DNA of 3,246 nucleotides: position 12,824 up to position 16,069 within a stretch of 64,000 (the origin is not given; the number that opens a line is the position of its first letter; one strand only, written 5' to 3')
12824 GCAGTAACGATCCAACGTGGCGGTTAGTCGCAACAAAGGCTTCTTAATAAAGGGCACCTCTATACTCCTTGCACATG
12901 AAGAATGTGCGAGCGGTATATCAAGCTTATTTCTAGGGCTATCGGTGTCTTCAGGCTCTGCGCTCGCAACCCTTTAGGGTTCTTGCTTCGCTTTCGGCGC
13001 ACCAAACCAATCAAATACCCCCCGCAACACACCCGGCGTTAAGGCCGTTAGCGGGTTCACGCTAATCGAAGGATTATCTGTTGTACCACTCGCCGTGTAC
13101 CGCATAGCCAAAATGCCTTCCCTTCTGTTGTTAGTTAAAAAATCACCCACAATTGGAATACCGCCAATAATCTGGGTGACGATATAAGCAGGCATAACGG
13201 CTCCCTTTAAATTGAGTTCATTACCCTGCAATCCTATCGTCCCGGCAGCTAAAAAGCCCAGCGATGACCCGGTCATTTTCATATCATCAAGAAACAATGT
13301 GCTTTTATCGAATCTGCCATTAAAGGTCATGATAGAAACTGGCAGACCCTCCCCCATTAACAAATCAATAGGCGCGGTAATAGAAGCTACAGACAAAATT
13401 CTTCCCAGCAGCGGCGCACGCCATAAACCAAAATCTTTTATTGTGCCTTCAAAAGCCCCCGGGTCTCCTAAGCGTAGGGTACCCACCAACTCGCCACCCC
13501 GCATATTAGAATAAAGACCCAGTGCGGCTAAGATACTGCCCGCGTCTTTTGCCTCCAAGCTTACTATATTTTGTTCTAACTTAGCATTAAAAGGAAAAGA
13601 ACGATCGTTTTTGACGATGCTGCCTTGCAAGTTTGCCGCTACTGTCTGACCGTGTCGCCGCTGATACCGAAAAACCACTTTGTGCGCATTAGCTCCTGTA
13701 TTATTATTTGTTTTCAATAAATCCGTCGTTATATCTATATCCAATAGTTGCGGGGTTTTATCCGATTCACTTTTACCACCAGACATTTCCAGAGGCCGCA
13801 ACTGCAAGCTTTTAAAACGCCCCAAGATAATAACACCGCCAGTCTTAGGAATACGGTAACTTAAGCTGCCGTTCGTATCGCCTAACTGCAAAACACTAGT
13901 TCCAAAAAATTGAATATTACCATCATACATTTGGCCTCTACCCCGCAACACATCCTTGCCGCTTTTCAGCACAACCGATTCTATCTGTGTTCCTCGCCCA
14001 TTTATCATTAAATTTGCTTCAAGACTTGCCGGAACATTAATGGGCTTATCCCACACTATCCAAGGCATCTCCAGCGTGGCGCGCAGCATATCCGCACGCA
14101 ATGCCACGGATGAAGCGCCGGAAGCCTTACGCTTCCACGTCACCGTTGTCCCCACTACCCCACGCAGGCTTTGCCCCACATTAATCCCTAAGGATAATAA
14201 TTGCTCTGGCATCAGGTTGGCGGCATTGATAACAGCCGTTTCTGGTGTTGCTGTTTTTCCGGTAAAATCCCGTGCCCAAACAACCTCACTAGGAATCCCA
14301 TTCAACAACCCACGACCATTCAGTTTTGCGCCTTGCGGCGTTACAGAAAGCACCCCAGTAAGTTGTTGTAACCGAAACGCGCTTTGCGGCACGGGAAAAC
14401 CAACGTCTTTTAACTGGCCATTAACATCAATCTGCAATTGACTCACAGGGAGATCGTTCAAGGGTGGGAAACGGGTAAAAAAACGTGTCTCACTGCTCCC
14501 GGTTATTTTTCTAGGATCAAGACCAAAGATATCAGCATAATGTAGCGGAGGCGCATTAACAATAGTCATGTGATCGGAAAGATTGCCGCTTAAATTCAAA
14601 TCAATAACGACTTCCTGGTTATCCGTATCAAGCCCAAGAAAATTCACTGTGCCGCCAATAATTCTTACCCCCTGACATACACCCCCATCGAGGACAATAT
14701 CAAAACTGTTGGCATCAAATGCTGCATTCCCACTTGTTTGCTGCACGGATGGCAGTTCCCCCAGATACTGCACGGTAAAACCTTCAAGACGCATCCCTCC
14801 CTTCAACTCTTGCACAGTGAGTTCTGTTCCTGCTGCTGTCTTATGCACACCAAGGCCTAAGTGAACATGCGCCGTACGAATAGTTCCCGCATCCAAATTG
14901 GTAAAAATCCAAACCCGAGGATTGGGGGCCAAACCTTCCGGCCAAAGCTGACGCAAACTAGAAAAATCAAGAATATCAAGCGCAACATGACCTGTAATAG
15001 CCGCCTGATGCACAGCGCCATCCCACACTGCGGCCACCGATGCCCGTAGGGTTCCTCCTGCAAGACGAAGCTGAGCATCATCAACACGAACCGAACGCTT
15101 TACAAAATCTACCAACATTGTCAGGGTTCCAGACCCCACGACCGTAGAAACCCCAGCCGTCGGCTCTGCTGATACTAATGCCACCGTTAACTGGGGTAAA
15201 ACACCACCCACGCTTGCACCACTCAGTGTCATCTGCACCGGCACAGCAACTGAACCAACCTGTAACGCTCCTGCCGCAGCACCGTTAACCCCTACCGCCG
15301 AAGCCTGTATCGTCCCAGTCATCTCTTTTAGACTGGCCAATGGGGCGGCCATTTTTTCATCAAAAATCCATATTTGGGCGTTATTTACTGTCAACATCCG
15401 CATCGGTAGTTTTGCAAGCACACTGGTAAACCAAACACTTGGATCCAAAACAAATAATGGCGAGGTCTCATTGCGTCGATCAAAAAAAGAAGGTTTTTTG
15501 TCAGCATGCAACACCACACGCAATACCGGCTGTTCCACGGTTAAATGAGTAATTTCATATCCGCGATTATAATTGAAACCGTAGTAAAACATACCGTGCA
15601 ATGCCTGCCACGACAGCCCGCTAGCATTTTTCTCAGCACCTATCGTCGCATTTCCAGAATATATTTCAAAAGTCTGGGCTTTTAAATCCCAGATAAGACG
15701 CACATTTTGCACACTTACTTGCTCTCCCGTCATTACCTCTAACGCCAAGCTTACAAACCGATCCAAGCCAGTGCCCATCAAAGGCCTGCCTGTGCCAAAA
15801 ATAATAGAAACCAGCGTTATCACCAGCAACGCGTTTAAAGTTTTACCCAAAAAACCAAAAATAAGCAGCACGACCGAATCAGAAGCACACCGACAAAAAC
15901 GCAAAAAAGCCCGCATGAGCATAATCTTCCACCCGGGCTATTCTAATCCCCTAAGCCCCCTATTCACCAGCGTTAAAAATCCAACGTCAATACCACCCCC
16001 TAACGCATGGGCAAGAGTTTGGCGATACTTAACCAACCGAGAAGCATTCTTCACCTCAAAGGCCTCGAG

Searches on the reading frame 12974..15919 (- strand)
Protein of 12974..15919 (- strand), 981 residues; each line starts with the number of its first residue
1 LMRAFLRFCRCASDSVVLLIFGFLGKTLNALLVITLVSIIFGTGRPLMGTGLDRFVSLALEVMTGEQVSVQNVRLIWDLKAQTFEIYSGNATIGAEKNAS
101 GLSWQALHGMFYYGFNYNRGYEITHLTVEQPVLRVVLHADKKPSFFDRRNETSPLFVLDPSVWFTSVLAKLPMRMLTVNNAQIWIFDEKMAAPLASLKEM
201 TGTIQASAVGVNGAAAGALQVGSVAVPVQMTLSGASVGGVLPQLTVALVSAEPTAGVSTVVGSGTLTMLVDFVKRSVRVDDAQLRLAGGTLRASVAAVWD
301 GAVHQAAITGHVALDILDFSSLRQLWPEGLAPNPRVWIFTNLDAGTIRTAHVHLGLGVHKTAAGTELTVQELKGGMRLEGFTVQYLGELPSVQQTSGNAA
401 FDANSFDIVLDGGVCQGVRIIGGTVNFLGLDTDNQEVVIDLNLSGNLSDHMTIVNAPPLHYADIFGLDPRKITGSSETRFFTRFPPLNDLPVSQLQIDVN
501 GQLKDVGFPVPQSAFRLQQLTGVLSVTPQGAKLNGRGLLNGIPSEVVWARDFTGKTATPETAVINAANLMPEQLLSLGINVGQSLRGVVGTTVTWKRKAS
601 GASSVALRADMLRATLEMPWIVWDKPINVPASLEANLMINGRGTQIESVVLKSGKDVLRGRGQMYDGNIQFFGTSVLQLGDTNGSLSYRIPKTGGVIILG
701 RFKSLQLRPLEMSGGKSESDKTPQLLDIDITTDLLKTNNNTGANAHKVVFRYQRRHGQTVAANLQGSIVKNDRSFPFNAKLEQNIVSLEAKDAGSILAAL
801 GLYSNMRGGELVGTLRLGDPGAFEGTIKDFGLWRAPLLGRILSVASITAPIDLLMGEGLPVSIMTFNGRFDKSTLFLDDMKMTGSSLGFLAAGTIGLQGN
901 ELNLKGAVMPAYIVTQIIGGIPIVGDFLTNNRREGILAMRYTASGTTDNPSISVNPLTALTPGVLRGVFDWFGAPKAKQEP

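Call 64: search_protein_families(library=pfam, proteins=[window:12974-15919:-], max_evalue=0.001)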
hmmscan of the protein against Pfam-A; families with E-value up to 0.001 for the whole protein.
window:12974-15919:- (981 aa): 1 family
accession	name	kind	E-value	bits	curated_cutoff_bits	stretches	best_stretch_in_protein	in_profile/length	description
PF13116.12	YhdP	-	2.2e-23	82.6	46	2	277-766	450-917/1224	YhdP protein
